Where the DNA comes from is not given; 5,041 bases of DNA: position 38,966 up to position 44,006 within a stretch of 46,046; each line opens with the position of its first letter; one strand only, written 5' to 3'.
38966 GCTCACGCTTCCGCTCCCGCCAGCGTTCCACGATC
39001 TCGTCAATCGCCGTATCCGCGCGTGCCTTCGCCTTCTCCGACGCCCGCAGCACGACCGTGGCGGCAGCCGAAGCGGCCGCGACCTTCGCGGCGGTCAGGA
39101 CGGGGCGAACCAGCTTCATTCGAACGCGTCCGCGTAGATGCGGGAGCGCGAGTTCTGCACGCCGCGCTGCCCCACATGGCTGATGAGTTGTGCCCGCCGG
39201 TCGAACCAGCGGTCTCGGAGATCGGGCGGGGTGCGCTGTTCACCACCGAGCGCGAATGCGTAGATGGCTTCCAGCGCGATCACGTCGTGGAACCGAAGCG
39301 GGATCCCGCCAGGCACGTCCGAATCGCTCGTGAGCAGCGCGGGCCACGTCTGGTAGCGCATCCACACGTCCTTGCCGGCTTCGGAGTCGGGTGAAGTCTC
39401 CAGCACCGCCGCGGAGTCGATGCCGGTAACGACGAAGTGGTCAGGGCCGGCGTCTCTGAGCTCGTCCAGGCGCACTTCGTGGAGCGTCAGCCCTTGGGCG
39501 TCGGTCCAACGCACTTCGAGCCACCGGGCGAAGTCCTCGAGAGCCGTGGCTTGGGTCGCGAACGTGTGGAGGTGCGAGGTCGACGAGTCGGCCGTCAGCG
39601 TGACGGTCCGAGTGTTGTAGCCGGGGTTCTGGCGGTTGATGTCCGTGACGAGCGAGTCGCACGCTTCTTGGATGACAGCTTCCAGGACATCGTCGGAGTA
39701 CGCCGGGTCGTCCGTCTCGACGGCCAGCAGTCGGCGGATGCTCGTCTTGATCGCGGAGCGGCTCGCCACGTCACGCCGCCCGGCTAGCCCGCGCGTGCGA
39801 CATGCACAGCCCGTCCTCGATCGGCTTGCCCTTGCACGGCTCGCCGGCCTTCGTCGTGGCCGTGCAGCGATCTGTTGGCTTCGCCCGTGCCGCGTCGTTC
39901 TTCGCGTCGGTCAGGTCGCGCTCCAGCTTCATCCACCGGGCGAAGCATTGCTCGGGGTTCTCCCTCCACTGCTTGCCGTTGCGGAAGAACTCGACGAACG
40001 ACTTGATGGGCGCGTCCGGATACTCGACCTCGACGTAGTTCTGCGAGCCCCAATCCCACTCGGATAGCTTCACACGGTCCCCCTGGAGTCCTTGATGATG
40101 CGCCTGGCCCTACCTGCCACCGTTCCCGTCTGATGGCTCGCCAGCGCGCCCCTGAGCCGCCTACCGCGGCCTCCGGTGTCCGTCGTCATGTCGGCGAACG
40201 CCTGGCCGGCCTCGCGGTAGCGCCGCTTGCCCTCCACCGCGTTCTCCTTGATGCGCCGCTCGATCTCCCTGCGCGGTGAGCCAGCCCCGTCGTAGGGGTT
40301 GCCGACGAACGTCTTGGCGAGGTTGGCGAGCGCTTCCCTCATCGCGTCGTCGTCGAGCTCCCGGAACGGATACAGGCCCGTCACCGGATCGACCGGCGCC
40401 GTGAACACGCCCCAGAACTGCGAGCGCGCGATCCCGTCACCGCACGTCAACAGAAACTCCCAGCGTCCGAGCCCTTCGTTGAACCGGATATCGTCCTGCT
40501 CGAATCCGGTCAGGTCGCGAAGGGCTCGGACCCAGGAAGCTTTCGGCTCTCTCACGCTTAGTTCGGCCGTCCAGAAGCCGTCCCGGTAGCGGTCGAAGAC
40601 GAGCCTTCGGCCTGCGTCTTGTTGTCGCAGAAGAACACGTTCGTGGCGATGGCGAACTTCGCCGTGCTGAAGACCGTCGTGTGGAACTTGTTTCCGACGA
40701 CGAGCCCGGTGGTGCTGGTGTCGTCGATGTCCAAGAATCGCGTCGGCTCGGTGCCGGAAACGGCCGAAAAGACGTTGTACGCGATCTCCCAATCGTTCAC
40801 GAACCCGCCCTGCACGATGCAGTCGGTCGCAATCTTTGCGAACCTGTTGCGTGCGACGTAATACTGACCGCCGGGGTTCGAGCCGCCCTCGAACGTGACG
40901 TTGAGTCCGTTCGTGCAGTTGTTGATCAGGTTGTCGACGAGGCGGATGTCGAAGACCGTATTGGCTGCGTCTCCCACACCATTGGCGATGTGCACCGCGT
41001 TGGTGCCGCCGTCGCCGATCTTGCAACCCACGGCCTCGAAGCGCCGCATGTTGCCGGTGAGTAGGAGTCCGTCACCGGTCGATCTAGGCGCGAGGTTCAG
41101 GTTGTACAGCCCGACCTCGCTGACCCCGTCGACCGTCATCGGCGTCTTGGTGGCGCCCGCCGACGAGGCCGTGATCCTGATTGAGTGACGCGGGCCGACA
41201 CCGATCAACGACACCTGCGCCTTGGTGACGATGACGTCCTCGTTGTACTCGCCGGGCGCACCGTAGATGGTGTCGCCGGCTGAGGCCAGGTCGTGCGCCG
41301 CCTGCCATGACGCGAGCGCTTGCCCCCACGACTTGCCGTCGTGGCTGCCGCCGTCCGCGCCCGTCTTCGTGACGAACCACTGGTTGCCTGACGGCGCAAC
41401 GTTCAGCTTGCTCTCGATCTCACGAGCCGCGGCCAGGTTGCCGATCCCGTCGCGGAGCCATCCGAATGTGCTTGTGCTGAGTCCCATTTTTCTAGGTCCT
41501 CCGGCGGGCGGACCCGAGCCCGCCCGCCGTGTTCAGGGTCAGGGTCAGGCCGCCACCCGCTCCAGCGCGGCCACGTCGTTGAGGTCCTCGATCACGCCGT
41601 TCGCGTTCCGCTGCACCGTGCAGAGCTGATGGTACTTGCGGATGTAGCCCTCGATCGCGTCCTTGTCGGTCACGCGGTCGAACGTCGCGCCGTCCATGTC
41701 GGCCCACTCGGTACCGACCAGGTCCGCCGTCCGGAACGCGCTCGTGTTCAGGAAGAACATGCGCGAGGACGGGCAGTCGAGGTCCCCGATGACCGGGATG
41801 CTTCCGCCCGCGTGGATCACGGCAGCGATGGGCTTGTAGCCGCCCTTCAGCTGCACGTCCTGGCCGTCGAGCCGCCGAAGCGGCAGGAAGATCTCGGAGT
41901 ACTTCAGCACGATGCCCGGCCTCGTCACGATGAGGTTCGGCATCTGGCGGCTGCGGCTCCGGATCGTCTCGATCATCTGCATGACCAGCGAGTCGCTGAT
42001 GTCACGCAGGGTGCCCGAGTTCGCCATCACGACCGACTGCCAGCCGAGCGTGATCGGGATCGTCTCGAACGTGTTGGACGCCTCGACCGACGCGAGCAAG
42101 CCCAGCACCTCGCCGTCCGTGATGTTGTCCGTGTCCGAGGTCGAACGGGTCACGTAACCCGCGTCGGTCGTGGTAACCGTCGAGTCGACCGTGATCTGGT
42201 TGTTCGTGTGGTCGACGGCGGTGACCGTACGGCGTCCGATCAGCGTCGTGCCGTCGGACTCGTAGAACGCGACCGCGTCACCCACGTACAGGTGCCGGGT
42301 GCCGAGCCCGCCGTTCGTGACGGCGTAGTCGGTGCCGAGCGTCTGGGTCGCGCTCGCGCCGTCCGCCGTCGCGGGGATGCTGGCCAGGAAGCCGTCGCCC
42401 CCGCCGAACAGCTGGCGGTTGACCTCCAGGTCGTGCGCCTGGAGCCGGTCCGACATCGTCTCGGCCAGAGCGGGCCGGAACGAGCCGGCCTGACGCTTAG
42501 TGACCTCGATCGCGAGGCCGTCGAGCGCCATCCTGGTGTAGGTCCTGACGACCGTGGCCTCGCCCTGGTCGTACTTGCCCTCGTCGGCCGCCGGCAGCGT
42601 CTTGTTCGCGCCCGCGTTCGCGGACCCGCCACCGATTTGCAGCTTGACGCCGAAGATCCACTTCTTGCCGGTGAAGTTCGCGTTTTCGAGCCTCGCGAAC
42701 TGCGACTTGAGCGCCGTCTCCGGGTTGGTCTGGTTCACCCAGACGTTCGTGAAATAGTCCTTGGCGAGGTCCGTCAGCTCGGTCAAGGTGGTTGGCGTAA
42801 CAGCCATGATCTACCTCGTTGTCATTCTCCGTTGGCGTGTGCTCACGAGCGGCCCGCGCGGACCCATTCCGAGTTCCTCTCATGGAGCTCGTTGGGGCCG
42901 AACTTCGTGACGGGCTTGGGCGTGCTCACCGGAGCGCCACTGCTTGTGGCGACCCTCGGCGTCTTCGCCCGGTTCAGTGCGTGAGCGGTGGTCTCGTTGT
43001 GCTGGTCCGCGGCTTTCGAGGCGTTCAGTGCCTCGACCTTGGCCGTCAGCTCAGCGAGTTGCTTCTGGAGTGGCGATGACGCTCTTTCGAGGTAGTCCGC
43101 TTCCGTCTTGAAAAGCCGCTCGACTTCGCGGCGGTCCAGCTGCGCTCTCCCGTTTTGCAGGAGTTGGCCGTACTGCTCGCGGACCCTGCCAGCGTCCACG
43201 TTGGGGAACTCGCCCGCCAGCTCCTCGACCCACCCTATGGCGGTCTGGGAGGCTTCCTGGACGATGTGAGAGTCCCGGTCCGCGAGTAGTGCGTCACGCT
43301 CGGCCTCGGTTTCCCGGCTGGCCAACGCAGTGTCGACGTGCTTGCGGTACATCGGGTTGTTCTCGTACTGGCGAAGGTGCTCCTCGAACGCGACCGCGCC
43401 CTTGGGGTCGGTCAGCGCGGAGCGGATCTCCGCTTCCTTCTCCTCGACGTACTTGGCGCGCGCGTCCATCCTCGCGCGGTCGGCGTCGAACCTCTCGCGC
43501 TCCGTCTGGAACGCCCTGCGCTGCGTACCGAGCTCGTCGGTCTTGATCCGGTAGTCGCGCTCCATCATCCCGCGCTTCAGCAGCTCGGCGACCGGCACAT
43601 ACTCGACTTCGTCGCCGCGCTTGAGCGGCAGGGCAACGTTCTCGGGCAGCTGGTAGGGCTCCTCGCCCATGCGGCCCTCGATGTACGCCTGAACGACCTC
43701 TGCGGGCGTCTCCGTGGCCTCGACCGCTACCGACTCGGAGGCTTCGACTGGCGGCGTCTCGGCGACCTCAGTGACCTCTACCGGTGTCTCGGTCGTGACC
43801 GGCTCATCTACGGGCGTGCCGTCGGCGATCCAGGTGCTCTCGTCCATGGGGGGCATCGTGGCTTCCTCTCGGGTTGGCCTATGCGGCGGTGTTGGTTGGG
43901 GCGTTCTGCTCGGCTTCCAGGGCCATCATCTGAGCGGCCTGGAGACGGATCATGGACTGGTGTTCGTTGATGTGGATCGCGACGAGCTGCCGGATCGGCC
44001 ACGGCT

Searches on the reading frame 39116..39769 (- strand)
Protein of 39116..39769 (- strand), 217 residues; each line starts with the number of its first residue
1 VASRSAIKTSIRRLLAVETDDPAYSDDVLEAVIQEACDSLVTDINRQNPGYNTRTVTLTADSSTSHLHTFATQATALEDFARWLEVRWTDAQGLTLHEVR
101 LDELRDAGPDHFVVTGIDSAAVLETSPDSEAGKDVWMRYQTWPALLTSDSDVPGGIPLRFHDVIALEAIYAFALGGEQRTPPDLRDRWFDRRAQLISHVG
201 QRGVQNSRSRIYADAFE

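Call 4: search_protein_families(library=pfam, proteins=[window:39116-39769:-], max_evalue=0.01)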
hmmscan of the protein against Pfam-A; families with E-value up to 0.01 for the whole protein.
window:39116-39769:- (217 aa): 0 families

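Call 5: search_protein_families(library=phrogs, proteins=[window:39116-39769:-], max_evalue=0.01)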
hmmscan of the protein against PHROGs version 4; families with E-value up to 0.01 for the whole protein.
window:39116-39769:- (217 aa): 1 family
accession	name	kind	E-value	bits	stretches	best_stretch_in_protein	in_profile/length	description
phrog_10775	-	tail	0.006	17.3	0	33-175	37-195/237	tail protein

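Call 94: search_solved_structures(query=window:39116-39769:-, max_evalue=1)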
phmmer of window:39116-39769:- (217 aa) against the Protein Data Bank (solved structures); distinct sequences matched with E-value up to 1: 1.
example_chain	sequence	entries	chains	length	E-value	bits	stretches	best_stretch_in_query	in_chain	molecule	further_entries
9mg8_A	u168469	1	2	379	0.0038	20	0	163-206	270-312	b-iTHR-110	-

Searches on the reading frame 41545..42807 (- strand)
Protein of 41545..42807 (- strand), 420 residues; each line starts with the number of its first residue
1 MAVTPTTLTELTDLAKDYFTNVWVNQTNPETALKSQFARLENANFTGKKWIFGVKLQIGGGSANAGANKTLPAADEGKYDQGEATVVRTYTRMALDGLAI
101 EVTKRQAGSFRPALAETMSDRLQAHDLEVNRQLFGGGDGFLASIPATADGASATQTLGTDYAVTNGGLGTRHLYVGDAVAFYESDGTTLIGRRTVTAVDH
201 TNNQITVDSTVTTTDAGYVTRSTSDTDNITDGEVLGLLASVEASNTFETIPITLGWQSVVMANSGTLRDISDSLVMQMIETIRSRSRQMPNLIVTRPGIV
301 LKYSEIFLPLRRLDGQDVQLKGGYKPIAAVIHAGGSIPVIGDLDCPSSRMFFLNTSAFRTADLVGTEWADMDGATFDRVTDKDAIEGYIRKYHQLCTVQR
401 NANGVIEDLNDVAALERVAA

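Call 9: search_protein_families(library=pfam, proteins=[window:41545-42807:-], max_evalue=0.01)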
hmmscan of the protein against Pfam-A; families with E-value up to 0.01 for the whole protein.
window:41545-42807:- (420 aa): 0 families

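Call 10: search_protein_families(library=phrogs, proteins=[window:41545-42807:-], max_evalue=0.01)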
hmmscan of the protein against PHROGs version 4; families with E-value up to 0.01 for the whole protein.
window:41545-42807:- (420 aa): 3 families
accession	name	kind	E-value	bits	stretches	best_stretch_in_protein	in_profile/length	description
phrog_14242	-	head and packaging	2.2e-40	139.6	1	5-414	2-393/396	major head protein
phrog_9953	-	head and packaging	4.3e-06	27.3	1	270-406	190-326/329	major head protein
phrog_18548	-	unknown function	0.0094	16.7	0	173-246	154-222/241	-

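Call 59: search_dna_similar(query=window:41545-42807:-, collection=phages, mode=protein, max_rows=15, max_evalue=0.001)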
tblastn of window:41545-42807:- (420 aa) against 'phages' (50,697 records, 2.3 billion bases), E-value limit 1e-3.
Records with a match: 12; places in all: 12; records where one place covers at least 80% of the query: 12.
Best place of each record, by identity: <60% 12.
By first word of the organism name: Arthrobacter 8; Caudoviricetes 2; Microbacterium 2.
By host as written in the record: Arthrobacter sp. ATCC 21022 8; - 2; Microbacterium paraoxydans NRRL B-14843 2.
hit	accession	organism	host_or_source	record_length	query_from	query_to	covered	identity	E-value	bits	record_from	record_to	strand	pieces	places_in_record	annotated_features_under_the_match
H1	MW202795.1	Caudoviricetes sp.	Manatee Spring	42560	7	412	97%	24.8%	3e-12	75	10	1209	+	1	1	major capsid protein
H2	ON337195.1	Arthrobacter phage Casserole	Arthrobacter sp. ATCC 21022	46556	5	415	98%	24.1%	7e-20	98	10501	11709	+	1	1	15: major capsid protein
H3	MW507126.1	Microbacterium phage Shocker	Microbacterium paraoxydans NRRL B-14843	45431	47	409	86%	27.1%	2e-21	103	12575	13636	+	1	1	23: major capsid protein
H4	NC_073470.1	Microbacterium phage Shocker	Microbacterium paraoxydans NRRL B-14843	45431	47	409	86%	27.1%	2e-21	103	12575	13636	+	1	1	23: major capsid protein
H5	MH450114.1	Arthrobacter phage Brad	Arthrobacter sp. ATCC 21022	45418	5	415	98%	23.8%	2e-20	100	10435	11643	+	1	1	15: major capsid protein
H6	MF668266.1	Arthrobacter phage Adat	Arthrobacter sp. ATCC 21022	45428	5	415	98%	23.8%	2e-20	100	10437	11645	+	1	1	major capsid protein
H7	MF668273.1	Arthrobacter phage GurgleFerb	Arthrobacter sp. ATCC 21022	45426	5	415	98%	23.8%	2e-20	100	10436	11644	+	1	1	major capsid protein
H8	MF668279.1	Arthrobacter phage Nellie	Arthrobacter sp. ATCC 21022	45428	5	415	98%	23.8%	2e-20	100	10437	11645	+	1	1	major capsid protein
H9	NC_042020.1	Arthrobacter phage Adat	Arthrobacter sp. ATCC 21022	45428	5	415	98%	23.8%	2e-20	100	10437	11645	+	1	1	major head protein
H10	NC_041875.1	Arthrobacter phage Jasmine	Arthrobacter sp. ATCC 21022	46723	5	415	98%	23.6%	4e-20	99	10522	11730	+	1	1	17: major head protein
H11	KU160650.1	Arthrobacter phage Jasmine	Arthrobacter sp. ATCC 21022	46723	5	415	98%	23.6%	4e-20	99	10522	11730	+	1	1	17: major capsid protein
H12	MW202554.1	Caudoviricetes sp.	Manatee Spring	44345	39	396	85%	25.4%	2e-12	76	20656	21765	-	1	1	hypothetical protein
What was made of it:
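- Tried and rejected: Only a distant (24-27%) capsid match to Arthrobacter/Microbacterium phages was found (call 59).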

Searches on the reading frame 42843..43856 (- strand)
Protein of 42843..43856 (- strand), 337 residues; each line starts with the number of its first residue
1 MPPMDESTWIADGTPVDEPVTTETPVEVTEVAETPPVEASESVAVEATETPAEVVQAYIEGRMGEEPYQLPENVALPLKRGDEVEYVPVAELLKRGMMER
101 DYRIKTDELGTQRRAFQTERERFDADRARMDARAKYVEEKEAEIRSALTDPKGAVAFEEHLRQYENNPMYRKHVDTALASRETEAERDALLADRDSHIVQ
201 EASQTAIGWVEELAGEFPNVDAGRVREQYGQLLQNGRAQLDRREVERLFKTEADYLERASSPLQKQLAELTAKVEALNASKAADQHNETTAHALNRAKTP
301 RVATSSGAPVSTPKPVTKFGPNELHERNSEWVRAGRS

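Call 9: search_protein_families(library=pfam, proteins=[window:42843-43856:-], max_evalue=0.01)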
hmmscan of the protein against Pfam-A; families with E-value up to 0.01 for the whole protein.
window:42843-43856:- (337 aa): 1 family
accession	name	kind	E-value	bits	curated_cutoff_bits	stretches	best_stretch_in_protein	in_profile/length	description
PF18196.7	Cdh1_DBD_1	-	0.0084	16.8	26.4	0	223-296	17-89/120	Chromodomain helicase DNA-binding domain 1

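Call 10: search_protein_families(library=phrogs, proteins=[window:42843-43856:-], max_evalue=0.01)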
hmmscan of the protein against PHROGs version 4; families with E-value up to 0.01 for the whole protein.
window:42843-43856:- (337 aa): 1 family
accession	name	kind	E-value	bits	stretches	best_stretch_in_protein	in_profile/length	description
phrog_3927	-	head and packaging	5e-08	33.8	1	14-135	41-155/342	head scaffolding protein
